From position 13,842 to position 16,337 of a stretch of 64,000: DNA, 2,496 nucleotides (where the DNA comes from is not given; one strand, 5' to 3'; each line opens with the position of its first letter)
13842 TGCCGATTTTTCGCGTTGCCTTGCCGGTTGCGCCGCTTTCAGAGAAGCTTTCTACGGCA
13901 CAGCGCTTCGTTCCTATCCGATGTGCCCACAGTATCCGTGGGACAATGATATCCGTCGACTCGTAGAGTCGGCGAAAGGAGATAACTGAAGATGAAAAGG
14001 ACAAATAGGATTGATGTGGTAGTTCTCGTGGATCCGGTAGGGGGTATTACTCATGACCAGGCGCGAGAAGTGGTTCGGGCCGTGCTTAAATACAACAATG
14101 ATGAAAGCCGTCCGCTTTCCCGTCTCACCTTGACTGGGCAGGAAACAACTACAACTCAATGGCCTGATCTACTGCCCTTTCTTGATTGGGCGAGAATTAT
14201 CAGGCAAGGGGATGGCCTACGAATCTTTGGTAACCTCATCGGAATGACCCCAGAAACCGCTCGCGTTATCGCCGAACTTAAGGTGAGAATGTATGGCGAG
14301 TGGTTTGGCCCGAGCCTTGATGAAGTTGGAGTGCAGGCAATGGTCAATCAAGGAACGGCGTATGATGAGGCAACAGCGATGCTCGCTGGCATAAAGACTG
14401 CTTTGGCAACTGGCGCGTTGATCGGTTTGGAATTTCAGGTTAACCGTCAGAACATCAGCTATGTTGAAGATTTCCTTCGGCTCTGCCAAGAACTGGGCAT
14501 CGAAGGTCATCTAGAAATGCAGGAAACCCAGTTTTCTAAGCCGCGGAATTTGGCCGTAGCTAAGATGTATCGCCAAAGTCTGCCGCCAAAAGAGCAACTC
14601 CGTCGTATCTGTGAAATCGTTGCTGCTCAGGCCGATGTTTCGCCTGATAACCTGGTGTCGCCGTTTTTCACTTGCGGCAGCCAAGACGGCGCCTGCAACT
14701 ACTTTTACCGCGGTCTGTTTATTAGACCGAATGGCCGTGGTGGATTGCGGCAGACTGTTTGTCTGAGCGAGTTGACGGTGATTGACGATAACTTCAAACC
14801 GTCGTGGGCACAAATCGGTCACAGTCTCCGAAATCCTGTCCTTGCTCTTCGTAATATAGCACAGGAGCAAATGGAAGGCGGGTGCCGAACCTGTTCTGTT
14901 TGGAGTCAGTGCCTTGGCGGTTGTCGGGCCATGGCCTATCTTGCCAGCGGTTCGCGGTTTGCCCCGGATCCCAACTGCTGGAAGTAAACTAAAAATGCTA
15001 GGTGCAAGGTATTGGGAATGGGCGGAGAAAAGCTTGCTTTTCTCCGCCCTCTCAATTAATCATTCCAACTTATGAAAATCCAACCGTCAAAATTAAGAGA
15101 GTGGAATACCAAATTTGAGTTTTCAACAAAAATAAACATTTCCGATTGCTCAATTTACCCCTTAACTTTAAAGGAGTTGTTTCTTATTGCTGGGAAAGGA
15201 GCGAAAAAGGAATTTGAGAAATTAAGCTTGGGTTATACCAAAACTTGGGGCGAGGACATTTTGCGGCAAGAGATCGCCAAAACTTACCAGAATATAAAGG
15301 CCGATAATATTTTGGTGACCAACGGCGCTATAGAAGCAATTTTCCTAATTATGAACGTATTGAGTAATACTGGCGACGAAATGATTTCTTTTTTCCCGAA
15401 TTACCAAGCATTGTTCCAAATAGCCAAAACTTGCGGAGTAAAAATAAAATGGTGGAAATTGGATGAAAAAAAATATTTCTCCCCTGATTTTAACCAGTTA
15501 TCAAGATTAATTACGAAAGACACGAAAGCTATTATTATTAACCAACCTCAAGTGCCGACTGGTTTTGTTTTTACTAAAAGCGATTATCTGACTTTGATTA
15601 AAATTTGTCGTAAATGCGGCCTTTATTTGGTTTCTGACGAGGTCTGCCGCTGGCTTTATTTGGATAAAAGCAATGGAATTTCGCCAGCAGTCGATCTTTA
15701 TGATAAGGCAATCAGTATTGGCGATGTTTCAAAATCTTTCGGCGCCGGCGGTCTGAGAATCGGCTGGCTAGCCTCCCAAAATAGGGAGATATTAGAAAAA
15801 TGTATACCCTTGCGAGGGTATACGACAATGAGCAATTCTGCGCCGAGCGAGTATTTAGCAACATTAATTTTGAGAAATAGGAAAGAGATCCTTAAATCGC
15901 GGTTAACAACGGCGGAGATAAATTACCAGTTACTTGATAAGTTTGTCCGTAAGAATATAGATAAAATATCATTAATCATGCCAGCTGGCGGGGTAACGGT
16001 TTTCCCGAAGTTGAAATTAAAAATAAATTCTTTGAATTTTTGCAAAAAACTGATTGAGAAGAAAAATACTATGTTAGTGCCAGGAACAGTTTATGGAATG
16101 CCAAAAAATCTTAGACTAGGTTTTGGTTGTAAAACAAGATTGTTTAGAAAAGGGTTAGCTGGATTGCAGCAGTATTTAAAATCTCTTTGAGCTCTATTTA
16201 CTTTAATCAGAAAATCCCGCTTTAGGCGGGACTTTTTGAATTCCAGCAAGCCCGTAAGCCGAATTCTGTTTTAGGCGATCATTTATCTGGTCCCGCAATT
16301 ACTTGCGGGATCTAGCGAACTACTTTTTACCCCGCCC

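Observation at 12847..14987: GC-rich two-gene cassette: radical SAM/SPASM enzyme plus a SPASM-only, cluster-motif-less paralogue, with no visible substrate peptide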

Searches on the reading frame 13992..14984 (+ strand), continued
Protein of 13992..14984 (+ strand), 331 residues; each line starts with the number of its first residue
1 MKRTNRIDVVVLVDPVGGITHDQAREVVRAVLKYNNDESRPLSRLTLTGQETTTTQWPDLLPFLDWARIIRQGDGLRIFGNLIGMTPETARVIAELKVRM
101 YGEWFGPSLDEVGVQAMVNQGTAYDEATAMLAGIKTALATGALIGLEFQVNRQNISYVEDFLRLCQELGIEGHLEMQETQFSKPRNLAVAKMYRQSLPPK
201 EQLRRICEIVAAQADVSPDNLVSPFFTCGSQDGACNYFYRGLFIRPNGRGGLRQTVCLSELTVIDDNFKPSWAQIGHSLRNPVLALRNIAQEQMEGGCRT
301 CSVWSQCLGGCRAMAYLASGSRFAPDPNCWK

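Call 94: find_encoding_contigs(protein=P0018, flank=7000, max_places=2)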
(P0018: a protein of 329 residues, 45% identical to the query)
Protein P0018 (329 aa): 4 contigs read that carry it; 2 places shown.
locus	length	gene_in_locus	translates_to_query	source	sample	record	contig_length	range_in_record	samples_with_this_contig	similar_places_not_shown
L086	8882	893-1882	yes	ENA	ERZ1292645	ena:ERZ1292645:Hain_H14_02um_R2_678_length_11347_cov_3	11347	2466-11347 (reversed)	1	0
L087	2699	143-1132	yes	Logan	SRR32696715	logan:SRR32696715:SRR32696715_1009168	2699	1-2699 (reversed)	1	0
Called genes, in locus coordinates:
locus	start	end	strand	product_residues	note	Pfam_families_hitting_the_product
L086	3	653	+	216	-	?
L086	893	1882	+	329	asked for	-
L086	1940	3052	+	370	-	PF01053:Cys_Met_Meta_PP (weak), PF00155:Aminotran_1_2, PF00266:Aminotran_5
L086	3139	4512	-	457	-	PF02784:Orn_Arg_deC_N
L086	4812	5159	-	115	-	PF01209:Ubie_methyltran (weak), PF03848:TehB (weak), PF13847:Methyltransf_31 (weak), PF08241:Methyltransf_11, PF13649:Methyltransf_25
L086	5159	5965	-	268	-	PF04909:Amidohydro_2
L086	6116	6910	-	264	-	PF00290:Trp_syntA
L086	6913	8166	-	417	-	PF00291:PALP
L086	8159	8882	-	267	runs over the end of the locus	PF00218:IGPS, PF04131:NanE (faint)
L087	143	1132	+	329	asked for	-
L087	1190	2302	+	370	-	PF01053:Cys_Met_Meta_PP (weak), PF00155:Aminotran_1_2, PF00266:Aminotran_5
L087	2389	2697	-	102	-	?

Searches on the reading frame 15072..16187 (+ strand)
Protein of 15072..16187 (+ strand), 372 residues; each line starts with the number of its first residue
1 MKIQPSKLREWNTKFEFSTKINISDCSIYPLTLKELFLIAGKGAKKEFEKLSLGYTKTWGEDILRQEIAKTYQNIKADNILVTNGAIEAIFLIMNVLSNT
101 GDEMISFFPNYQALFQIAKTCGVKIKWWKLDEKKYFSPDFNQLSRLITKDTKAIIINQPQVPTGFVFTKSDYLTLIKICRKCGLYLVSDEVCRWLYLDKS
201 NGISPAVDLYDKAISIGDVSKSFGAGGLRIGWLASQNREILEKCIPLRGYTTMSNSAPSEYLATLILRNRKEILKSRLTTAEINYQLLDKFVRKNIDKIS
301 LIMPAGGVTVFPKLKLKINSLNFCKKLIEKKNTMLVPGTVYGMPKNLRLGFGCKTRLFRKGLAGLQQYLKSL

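Call 3: search_protein_families(library=ncbifam, proteins=[window:15072-16187:+], max_evalue=0.01)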
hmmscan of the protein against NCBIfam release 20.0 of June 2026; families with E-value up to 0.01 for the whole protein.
window:15072-16187:+ (372 aa): 75 families (the best 25 are shown)
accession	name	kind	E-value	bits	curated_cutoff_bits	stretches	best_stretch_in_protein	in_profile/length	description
NF005593.0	PRK07324.1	equivalog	4.4e-92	309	476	1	1-371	1-370/373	aminotransferase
TIGR03947.1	viomycin_VioD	equivalog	6.7e-75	252.2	390.9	1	8-368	1-358/359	capreomycidine synthase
NF041364.1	GntC_guanitoxin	equivalog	3e-73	246.8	415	1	22-366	2-354/356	guanitoxin biosynthesis PLP-dependent (S)-gamma-hydroxy-L-arginine cyclodehydratase GntC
NF004770.0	PRK06108.1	subfamily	2e-44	152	422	1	55-371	69-394/396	pyridoxal phosphate-dependent aminotransferase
NF041091.1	asp_aminotase_Arch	equivalog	4.7e-44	150.8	550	1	45-370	50-376/376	aspartate aminotransferase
NF005744.0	PRK07568.1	subfamily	7.7e-40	136.9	389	1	46-330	53-341/398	pyridoxal phosphate-dependent aminotransferase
TIGR01265.1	tyr_nico_aTase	subfamily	1.3e-37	129.8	292.45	1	54-369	68-399/403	tyrosine/nicotianamine family aminotransferase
NF004975.0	PRK06348.1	equivalog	1e-34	120.2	549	1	52-343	59-355/384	pyridoxal phosphate-dependent aminotransferase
NF005305.0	PRK06836.1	equivalog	1.2e-32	113.7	376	1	45-370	61-392/396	pyridoxal phosphate-dependent aminotransferase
NF052290.2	MocR_like_YczR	exception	1.8e-32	112.7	487.4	1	54-365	137-454/458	MocR-like transcription factor YczR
TIGR01264.1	tyr_amTase_E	equivalog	7.3e-32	110.7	474.25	1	54-361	68-391/403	tyrosine transaminase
NF005817.0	PRK07683.1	equivalog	3.5e-30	105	575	1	45-370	51-382/387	aminotransferase A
NF004621.0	PRK05957.1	equivalog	3.3e-29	101.8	498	1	74-369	85-383/389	pyridoxal phosphate-dependent aminotransferase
NF005816.0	PRK07682.1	equivalog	5.1e-29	101.1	620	1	55-343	62-355/390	aminotransferase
NF006229.0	PRK08361.1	equivalog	6.6e-29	101.1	624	1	44-343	55-360/391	aspartate aminotransferase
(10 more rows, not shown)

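Call 4: search_protein_families(library=pfam, proteins=[window:15072-16187:+], max_evalue=0.01)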
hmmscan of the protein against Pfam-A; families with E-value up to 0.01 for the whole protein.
window:15072-16187:+ (372 aa): 5 families
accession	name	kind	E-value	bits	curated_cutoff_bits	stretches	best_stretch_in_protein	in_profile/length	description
PF00155.27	Aminotran_1_2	-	1.1e-38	133.9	19.7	1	54-356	37-352/361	Aminotransferase class I and II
PF00266.25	Aminotran_5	-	2.7e-09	36.9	21.5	1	64-191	48-177/371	Aminotransferase class-V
PF00202.27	Aminotran_3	-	0.00028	20.1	30.5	1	94-191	132-232/403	Aminotransferase class-III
PF01041.23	DegT_DnrJ_EryC1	-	0.00086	19.1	19.8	1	75-189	37-145/360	DegT/DnrJ/EryC1/StrS aminotransferase family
PF04864.19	Alliinase_C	-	0.0098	15.3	22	0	210-327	183-297/363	Allinase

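Call 23: search_solved_structures(query=window:15072-16187:+, max_evalue=1e-10)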
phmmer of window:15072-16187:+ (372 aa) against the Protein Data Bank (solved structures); distinct sequences matched with E-value up to 1e-10: 50.
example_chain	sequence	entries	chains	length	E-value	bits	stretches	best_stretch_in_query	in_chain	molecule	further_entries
3op7_A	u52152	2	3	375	2.1e-57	198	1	2-370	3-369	Aminotransferase class I and II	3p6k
8fft_A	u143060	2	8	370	3.5e-49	170.9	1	1-365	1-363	Aminotransferase class I/II-fold pyridoxal phosphate-dependent enzyme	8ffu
4m2j_A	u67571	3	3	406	8.3e-37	130.2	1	5-370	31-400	Aminotransferase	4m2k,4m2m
1o4s_A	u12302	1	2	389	1.4e-31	113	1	52-371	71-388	Aspartate aminotransferase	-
1j32_A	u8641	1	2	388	4.9e-30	107.9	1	43-370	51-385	aspartate aminotransferase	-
3b46_A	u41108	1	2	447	1.7e-26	96.3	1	55-259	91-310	Aminotransferase BNA3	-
2gb3_A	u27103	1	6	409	9.3e-23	84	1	73-247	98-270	aspartate aminotransferase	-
4ix8_A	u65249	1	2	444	5.8e-22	81.3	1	72-349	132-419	Tyrosine aminotransferase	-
1v2d_A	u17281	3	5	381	9.1e-22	80.7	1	59-261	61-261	Glutamine Aminotransferase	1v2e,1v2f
1b5o_A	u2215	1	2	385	3.2e-20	75.6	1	74-363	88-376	PROTEIN (ASPARTATE AMINOTRANSFERASE)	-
1bkg_A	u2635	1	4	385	4.4e-20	75.2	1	74-363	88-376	ASPARTATE AMINOTRANSFERASE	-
1b5p_A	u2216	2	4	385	4.9e-20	75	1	74-363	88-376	PROTEIN (ASPARTATE AMINOTRANSFERASE) | ASPARTATE AMINOTRANSFERASE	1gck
1gc3_A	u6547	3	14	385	4.9e-20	75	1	74-363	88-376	ASPARTATE AMINOTRANSFERASE | PROTEIN (ASPARTATE AMINOTRANSFERASE)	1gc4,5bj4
5bj3_A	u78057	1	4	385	5e-20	75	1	74-363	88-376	PROTEIN (ASPARTATE AMINOTRANSFERASE)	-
1bjw_A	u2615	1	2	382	5.1e-20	75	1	74-363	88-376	ASPARTATE AMINOTRANSFERASE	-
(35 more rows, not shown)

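Call 81: search_solved_structures(query=window:15072-16187:+, max_evalue=1e-30, show_alignments=3)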
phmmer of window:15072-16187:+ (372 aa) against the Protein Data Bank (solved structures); distinct sequences matched with E-value up to 1e-30: 4.
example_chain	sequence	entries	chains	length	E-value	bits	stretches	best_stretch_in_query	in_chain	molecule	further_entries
3op7_A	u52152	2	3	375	2.1e-57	198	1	2-370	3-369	Aminotransferase class I and II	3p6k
8fft_A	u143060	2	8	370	3.5e-49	170.9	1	1-365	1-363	Aminotransferase class I/II-fold pyridoxal phosphate-dependent enzyme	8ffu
4m2j_A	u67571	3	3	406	8.3e-37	130.2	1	5-370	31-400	Aminotransferase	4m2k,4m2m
1o4s_A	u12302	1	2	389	1.4e-31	113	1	52-371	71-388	Aspartate aminotransferase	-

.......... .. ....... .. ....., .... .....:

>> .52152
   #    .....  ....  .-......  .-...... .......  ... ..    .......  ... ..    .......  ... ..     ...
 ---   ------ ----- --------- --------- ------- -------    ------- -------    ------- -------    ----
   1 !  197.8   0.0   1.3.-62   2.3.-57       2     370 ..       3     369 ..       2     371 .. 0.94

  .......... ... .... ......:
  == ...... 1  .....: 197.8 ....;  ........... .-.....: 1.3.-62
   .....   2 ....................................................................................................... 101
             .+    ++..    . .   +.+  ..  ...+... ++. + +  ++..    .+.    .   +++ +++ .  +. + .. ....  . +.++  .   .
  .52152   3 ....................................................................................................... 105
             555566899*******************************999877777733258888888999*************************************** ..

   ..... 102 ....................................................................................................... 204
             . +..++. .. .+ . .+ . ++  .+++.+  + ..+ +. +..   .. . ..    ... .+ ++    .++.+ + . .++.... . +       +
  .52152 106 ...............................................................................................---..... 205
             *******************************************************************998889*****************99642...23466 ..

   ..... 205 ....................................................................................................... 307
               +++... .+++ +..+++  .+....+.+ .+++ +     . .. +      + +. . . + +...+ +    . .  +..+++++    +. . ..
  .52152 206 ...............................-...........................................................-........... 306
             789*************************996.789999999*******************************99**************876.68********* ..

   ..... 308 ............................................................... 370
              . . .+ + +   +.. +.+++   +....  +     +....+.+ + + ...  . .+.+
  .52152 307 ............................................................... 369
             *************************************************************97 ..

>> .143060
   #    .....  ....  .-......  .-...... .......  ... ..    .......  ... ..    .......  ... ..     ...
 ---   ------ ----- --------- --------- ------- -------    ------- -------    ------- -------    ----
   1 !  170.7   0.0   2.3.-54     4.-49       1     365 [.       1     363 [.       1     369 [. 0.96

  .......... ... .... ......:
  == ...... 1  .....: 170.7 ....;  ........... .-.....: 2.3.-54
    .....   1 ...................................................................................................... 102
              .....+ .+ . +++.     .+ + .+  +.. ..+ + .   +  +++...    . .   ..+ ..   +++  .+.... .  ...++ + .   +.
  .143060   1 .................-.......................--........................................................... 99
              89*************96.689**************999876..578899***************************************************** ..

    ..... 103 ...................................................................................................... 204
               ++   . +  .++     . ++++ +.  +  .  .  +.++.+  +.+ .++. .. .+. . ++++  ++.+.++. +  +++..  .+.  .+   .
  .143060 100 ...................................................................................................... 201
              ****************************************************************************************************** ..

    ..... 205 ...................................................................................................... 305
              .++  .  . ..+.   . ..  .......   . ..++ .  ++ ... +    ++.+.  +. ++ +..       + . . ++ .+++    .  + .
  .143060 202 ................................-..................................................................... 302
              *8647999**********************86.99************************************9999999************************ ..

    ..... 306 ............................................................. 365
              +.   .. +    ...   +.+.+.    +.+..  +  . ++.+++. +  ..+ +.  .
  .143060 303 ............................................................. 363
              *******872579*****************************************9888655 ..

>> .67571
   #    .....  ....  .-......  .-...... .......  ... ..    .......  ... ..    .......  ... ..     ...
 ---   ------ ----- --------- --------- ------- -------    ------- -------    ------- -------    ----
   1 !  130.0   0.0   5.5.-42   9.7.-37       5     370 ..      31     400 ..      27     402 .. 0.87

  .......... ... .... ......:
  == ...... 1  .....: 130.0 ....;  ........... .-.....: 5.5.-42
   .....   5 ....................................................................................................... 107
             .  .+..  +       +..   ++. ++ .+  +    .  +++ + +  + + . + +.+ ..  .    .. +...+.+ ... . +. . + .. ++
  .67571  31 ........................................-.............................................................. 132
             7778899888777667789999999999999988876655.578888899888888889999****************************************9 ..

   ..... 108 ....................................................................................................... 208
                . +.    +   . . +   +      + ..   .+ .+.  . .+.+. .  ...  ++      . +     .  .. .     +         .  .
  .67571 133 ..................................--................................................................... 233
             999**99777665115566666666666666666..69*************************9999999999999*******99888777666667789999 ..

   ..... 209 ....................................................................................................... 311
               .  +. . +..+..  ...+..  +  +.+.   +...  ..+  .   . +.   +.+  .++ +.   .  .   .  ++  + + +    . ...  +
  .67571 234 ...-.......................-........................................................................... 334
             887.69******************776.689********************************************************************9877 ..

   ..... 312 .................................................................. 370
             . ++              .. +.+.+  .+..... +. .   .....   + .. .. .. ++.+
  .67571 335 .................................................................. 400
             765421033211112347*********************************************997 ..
